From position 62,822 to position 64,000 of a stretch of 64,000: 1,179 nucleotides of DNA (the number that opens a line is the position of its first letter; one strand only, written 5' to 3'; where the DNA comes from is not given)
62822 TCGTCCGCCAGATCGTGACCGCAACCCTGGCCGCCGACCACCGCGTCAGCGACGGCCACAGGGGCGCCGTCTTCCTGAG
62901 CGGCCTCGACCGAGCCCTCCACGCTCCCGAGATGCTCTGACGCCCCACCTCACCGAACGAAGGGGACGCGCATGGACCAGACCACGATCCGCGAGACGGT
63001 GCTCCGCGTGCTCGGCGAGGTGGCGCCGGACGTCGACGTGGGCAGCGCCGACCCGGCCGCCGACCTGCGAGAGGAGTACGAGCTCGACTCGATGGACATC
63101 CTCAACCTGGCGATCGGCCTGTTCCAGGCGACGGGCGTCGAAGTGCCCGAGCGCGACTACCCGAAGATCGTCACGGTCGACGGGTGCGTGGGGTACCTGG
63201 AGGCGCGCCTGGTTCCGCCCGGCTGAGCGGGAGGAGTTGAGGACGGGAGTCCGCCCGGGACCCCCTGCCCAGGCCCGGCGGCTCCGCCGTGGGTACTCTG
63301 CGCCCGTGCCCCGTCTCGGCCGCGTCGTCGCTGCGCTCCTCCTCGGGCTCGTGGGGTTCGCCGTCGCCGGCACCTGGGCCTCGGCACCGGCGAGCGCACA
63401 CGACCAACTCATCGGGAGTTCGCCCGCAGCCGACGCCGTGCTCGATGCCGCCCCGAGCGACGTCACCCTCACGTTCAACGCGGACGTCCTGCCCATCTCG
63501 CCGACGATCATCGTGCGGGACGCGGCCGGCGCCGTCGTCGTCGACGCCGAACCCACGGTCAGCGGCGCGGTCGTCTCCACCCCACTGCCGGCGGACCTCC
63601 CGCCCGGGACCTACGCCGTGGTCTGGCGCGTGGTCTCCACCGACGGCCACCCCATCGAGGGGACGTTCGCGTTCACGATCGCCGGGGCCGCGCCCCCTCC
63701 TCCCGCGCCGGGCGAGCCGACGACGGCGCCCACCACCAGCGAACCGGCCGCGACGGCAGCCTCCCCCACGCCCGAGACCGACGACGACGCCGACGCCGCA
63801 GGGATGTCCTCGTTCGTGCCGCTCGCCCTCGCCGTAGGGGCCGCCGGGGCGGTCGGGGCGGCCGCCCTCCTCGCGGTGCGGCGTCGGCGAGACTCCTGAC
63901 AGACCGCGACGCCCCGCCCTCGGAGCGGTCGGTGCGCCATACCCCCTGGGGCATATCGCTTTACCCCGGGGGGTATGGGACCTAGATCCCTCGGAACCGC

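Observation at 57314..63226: PDH-like E1alpha/E1beta/E2 operon bracketed by a PPTase, an acetyl-CoA-synthetase-like ligase and a dedicated ACP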

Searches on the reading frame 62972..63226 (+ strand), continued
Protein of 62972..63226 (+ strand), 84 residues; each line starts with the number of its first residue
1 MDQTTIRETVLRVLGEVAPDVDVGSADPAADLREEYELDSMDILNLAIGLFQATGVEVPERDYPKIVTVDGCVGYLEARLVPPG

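Call 47: search_solved_structures(query=L001:8682-9998:+, max_evalue=1e-20, show_alignments=1)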
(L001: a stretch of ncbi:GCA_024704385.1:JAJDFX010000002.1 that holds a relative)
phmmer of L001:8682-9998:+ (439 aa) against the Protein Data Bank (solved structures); distinct sequences matched with E-value up to 1e-20: 32.
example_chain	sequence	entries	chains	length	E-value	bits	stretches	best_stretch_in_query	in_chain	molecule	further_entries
8x03_A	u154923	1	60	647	1.3e-68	235.4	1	5-436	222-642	Acetyltransferase component of pyruvate dehydrogenase complex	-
9j1w_A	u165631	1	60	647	1.5e-68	235.2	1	5-436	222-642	Acetyltransferase component of pyruvate dehydrogenase complex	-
7uom_01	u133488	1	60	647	1.7e-66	228.5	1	5-436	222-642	Acetyltransferase component of pyruvate dehydrogenase complex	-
8piu_B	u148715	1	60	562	3.8e-66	227.3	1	5-436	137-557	Dihydrolipoyllysine-residue acetyltransferase component of pyruvate dehydrogenase complex,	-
6ct0_0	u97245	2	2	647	6.4e-66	226.6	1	5-436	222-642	Dihydrolipoyllysine-residue acetyltransferase component of pyruvate dehydrogenase complex,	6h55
3duf_I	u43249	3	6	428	5.3e-53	184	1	3-439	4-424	Dihydrolipoyllysine-residue acetyltransferase component of pyruvate dehydrogenase complex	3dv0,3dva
9y7v_D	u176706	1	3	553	6.8e-46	160.6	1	5-434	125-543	Dihydrolipoyllysine-residue acetyltransferase component of pyruvate dehydrogenase complex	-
6zlm_A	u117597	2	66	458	4.1e-41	144.8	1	219-437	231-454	Dihydrolipoyllysine-residue acetyltransferase component of pyruvate dehydrogenase complex,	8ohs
7bgj_A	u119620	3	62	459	1.9e-39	139.4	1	219-436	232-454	Acetyltransferase component of pyruvate dehydrogenase complex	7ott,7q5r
9njt_A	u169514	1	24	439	1e-37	133.7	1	275-438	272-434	Dihydrolipoyllysine-residue succinyltransferase component of 2-oxoglutarate dehydrogenase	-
6h60_A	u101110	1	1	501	1.4e-37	133.3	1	5-436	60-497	Pyruvate dehydrogenase protein X component, mitochondrial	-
7b9k_A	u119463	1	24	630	5.4e-34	121.4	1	3-436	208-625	Dihydrolipoyllysine-residue acetyltransferase component of pyruvate dehydrogenase complex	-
8x02_A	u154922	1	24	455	1.8e-33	119.7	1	196-438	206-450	Dihydrolipoyllysine-residue succinyltransferase component of 2-oxoglutarate dehydrogenase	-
6h05_A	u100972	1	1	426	2.6e-33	119.1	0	273-438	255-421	Dihydrolipoyllysine-residue succinyltransferase component of 2-oxoglutarate dehydrogenase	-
7uol_D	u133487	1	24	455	1e-32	117.2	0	273-438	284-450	Dihydrolipoyllysine-residue succinyltransferase component of 2-oxoglutarate dehydrogenase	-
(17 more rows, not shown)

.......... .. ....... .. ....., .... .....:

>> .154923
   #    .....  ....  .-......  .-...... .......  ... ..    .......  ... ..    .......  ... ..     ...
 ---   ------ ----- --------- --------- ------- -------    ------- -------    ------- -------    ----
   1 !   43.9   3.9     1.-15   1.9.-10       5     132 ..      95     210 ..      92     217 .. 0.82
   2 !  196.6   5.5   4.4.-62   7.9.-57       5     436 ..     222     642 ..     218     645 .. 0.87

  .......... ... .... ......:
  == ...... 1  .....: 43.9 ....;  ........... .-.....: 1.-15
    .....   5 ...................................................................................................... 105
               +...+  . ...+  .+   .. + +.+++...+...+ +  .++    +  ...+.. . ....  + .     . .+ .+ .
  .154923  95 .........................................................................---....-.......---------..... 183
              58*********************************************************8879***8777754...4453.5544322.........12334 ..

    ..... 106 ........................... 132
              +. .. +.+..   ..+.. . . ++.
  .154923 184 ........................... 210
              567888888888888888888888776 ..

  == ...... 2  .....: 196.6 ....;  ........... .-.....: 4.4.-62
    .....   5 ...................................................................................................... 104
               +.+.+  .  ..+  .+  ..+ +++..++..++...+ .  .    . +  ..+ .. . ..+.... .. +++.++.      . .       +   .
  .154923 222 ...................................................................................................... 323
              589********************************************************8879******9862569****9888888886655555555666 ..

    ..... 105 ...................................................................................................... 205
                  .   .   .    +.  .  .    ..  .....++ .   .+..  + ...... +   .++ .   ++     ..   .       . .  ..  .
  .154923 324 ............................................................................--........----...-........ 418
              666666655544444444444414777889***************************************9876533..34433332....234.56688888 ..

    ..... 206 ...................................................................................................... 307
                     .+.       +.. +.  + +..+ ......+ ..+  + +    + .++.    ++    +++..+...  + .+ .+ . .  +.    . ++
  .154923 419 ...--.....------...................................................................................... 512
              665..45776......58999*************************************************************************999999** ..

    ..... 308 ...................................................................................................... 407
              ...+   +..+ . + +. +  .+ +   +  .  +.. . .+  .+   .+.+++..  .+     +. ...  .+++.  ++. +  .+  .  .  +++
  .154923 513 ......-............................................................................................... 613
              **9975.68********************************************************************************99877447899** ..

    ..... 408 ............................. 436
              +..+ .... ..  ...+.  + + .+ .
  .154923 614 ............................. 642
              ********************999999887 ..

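Call 52: search_protein_representatives(alignment_id=A2)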
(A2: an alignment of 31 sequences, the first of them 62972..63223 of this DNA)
Query: 31 sequences, 83 profile positions. Proteins with E-value up to 0.001 (for the whole library): 6451; up to 1e-10: 1098; up to 1e-30: 3. The best 150 are listed.
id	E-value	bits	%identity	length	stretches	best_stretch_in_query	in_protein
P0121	2.1e-35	136.6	-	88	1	1-81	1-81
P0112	3.0e-31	123.3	-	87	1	1-80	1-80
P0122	1.0e-30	121.5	-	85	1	1-79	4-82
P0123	1.2e-29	118.1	-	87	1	1-80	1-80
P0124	4.0e-29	116.4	-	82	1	1-80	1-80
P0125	4.3e-29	116.4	-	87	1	1-81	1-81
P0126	7.0e-29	115.7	-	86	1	2-81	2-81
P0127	1.0e-28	115.1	-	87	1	3-80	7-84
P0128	1.2e-28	115.0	-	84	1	1-82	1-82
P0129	2.9e-28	113.7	-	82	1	1-80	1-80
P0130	1.9e-27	111.1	-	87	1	2-80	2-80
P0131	2.2e-27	110.9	-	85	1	2-80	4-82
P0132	6.0e-27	109.5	-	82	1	5-80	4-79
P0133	8.0e-27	109.1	-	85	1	1-79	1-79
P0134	8.5e-27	109.0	-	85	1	1-79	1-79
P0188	3.4e-23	97.5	-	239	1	1-79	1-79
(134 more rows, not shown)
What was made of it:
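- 62972..63226 (+): Dedicated stand-alone acyl carrier protein (84 aa, pI 4.05), attachment Ser40 in ELDSMD. 1,098 cluster representatives at E<=1e-10 (call 52).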

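Call 60: search_protein_families(library=ncbifam, proteins=[L001:8682-9998:+, L003:8751-10001:+], max_evalue=1e-20)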
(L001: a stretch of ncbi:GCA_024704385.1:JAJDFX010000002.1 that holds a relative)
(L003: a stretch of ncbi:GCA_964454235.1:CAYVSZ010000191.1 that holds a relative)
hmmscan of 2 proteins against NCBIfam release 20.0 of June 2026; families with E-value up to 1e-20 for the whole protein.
L001:8682-9998:+ (439 aa): 9 families
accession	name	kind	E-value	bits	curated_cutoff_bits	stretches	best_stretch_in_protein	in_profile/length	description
TIGR01349.1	PDHac_trf_mito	equivalog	8.1e-78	262.5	445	1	5-437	3-433/437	pyruvate dehydrogenase complex dihydrolipoamide acetyltransferase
NF008814.0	PRK11854.1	equivalog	8.9e-62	209.4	722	1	3-437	209-633/637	pyruvate dehydrogenase complex dihydrolipoyllysine-residue acetyltransferase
NF004309.0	PRK05704.1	equivalog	1.2e-53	182.9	449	1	1-439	2-404/408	2-oxoglutarate dehydrogenase complex dihydrolipoyllysine-residue succinyltransferase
TIGR02927.1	SucB_Actino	equivalog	2.3e-53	181.9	423.45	1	3-434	128-569/579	2-oxoglutarate dehydrogenase, E2 component, dihydrolipoamide succinyltransferase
TIGR01348.1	PDHac_trf_long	equivalog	4.8e-52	177.3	552.1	1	3-437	157-583/587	dihydrolipoyllysine-residue acetyltransferase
TIGR01347.1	sucB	equivalog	3.6e-51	174.7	378.65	1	274-439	236-400/404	dihydrolipoyllysine-residue succinyltransferase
NF008815.0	PRK11857.1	equivalog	1.5e-33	116.6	378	1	137-439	6-305/308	dihydrolipoamide acetyltransferase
NF011416.0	PRK14843.1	equivalog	4.8e-33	114.5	429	1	221-438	124-344/347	dihydrolipoamide acetyltransferase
NF011457.0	PRK14875.1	equivalog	4.2e-22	78.6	307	1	3-176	5-129/372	acetoin dehydrogenase dihydrolipoyllysine-residue acetyltransferase subunit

L003:8751-10001:+ (417 aa): 9 families
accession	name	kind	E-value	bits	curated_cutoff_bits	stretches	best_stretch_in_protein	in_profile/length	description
TIGR01349.1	PDHac_trf_mito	equivalog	3.5e-78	263.7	445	1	1-416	4-434/437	pyruvate dehydrogenase complex dihydrolipoamide acetyltransferase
NF008814.0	PRK11854.1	equivalog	1.4e-61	208.8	722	1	1-415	212-633/637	pyruvate dehydrogenase complex dihydrolipoyllysine-residue acetyltransferase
NF004309.0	PRK05704.1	equivalog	4e-54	184.5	449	1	2-417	8-404/408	2-oxoglutarate dehydrogenase complex dihydrolipoyllysine-residue succinyltransferase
TIGR01348.1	PDHac_trf_long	equivalog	1.4e-50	172.5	552.1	1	2-415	161-583/587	dihydrolipoyllysine-residue acetyltransferase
TIGR02927.1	SucB_Actino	equivalog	5.6e-50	170.7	423.45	1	1-413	131-570/579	2-oxoglutarate dehydrogenase, E2 component, dihydrolipoamide succinyltransferase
TIGR01347.1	sucB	equivalog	2.2e-49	168.8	378.65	1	2-417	6-400/404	dihydrolipoyllysine-residue succinyltransferase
NF008815.0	PRK11857.1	equivalog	3.4e-34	118.7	378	1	123-416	3-304/308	dihydrolipoamide acetyltransferase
NF011416.0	PRK14843.1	equivalog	1.4e-30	106.4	429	1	123-414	48-342/347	dihydrolipoamide acetyltransferase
NF011457.0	PRK14875.1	equivalog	4e-21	75.4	307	1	1-168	8-132/372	acetoin dehydrogenase dihydrolipoyllysine-residue acetyltransferase subunit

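Call 68: find_encoding_contigs(protein=P0188, flank=8000, max_places=3)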
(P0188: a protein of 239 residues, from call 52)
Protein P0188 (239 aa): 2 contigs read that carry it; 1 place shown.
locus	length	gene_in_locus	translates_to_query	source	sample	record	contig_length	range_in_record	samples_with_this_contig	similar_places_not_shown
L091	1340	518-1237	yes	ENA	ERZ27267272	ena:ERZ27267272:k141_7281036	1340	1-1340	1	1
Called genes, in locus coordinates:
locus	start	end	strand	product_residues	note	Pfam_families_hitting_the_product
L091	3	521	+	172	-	?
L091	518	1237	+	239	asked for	PF00550:PP-binding (weak), PF02566:OsmC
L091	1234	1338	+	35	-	?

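Call 88: predict_structure(alignment_id=A2)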
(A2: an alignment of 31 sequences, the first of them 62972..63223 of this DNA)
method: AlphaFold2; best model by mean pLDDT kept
length: 84 residues; sequences in the alignment: 31
mean_pLDDT: 92.0   pTM: 0.80
mean pLDDT of the five models: 92.0, 91.9, 91.3, 90.8, 90.0
residues with pLDDT >= 90: 68; 70-90: 13; 50-70: 3; < 50: 0
segments of 3 or more residues with pLDDT < 50: none
pLDDT, mean of each block of 10 residues (from residue 1): 90 93 89 93 96 96 96 94 65
secondary structure, 60 per line:
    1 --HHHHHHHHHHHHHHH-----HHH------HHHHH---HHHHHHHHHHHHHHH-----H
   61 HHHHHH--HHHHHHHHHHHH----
elements in order: H3-17 H32-36 H40-54 H60-66 H69-80

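Call 90: fold_search(model_id=the predicted structure, library=pdb)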
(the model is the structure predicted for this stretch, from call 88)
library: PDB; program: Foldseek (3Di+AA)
matches with E <= 10: 423; with E <= 0.001: 2
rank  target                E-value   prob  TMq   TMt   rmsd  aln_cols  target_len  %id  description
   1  1x3o                  2.9e-04  1.00  0.87  0.91   1.4        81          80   30  Crystal structure of the acyl carrier protein from thermus thermophilus HB8 (released 2006-05-16)
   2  2l0q_MODEL_1_A        3.4e-04  1.00  0.82  0.85   1.6        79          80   24  NMR Solution Structure of Vibrio harveyi Acyl Carrier Protein (ACP) (released 2010-07-21)
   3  9bxv_O                1.1e-03  1.00  0.81  0.81   2.0        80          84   21  Respiratory supercomplex I III (released 2025-08-06)
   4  8jfh_E                1.1e-03  1.00  0.76  0.81   1.7        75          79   29  Crystal structure of 3-oxoacyl-ACP reductase FabG in complex with NADP+ and 3-keto-octanoyl-ACP from Helicobacter pylo (released 2023-11-15)
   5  6lvu_A                1.3e-03  1.00  0.80  0.85   1.6        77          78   28  Crystal structure of apo acyl carrier protein from Thermotoga maritima (released 2020-04-22)
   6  4zjb_G                1.4e-03  1.00  0.79  0.81   1.7        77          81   28  Crystal structure of (3R)-Hydroxyacyl-Acyl Carrier Protein Dehydratase(FabZ) in complex with holo-ACP from Helicobacte (released 2016-11-02)
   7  2qnw                  1.5e-03  1.00  0.85  0.89   1.7        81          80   25  Toxoplasma gondii apicoplast-targeted acyl carrier protein (released 2007-07-31)
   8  8e73_AB               1.7e-03  1.00  0.76  0.75   1.9        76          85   22  Vigna radiata supercomplex I+III2 (full bridge) (released 2023-01-11)
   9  9f5x_r                1.8e-03  1.00  0.76  0.73   1.9        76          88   29  Structure of the Chlamydomonas reinhardtii respiratory supercomplex I1 III2 IV2 (released 2025-03-12)
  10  9mvz_G                1.9e-03  1.00  0.83  0.86   1.7        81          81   20  Tripartite complex of MmpL5-S5-AcpM from Mycolicibacterium smegmatis (released 2025-07-30)
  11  2ehs                  2.2e-03  1.00  0.79  0.87   1.4        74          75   28  Crystal structure of acyl carrier protein from Aquifex aeolicus (form 1) (released 2007-09-11)
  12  3ejb_C                2.3e-03  1.00  0.76  0.82   2.2        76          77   29  Crystal Structure of P450BioI in complex with tetradecanoic acid ligated Acyl Carrier Protein (released 2008-10-07)
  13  4etw_B                2.6e-03  1.00  0.77  0.85   1.5        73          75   27  Structure of the Enzyme-ACP Substrate Gatekeeper Complex Required for Biotin Synthesis (released 2012-10-17)
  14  3eje_E                2.6e-03  1.00  0.76  0.84   2.1        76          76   29  Crystal Structure of P450BioI in complex with octadec-9Z-enoic acid ligated Acyl Carrier Protein (released 2008-10-07)
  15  5h9h_B                2.7e-03  1.00  0.75  0.83   1.7        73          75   29  holo acyl carrier protein (holo-ACP) from Helicobacter pylori (released 2016-12-28)
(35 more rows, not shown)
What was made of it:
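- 62972..63226 (+): AF2 model pLDDT 92, Ser40 at the start of helix II, TM 0.87 to Thermus ACP 1x3o (calls 88, 90).
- Confident ACP fold (calls 88, 90).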

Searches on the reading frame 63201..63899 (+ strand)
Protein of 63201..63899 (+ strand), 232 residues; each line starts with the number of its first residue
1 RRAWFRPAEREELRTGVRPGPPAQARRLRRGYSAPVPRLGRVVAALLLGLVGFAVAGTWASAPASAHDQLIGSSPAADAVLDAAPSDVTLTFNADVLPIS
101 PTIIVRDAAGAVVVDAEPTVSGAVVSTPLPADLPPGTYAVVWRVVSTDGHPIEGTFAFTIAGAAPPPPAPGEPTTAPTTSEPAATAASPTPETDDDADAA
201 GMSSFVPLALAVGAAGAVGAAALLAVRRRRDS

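Call 9: search_protein_families(library=pfam, proteins=[window:63201-63899:+], max_evalue=0.01)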
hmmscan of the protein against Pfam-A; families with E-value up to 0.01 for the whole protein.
window:63201-63899:+ (232 aa): 1 family
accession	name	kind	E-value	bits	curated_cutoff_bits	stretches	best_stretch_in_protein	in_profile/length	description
PF04234.18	CopC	-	8.7e-26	91.2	23.3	1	67-160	1-92/92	CopC domain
